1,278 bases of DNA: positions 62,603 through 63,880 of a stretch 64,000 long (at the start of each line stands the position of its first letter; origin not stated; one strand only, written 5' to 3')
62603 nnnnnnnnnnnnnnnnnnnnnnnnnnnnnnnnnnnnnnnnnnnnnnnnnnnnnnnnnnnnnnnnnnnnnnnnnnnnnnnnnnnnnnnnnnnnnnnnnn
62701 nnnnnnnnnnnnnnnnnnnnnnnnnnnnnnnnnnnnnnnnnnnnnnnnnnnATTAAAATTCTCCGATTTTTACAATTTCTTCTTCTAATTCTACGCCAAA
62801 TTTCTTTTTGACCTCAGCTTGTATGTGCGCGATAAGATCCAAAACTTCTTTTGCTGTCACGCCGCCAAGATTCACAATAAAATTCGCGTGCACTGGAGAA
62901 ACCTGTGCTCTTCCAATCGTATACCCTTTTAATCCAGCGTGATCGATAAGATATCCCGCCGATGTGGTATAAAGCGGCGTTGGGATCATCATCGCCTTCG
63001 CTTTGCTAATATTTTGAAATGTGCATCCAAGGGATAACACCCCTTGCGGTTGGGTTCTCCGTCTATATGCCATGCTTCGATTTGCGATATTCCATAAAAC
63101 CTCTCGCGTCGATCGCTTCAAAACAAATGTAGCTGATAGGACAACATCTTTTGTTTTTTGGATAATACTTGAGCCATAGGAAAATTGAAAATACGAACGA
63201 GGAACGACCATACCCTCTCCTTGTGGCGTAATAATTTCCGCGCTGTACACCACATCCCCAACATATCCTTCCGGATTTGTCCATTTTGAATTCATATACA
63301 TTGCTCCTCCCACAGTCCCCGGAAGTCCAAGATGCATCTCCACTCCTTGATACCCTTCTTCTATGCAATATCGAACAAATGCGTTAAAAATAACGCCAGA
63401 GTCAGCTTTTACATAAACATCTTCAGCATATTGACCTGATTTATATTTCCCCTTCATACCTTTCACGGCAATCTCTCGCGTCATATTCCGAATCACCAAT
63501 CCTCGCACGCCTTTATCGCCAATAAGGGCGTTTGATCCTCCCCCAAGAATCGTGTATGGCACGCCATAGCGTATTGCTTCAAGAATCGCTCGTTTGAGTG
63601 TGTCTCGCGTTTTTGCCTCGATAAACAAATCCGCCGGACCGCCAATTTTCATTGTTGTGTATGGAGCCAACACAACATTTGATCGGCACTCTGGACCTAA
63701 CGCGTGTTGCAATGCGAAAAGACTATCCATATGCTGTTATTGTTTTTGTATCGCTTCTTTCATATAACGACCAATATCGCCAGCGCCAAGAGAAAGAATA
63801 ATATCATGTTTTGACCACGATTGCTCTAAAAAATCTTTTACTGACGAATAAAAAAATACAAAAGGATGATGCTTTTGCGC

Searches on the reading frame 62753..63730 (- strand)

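Call 87: search_protein_families(library=pfam, proteins=[window:62753-63730:-], max_evalue=0.00001)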
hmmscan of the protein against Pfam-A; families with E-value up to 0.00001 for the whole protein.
window:62753-63730:- (325 aa): 2 families
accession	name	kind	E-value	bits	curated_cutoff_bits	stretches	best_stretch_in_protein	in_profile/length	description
PF02873.21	MurB_C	-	1e-28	99.8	27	1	220-320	10-97/99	UDP-N-acetylenolpyruvoylglucosamine reductase, C-terminal domain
PF01565.28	FAD_binding_4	-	1.9e-16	60.5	26.4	1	34-172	2-134/139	FAD binding domain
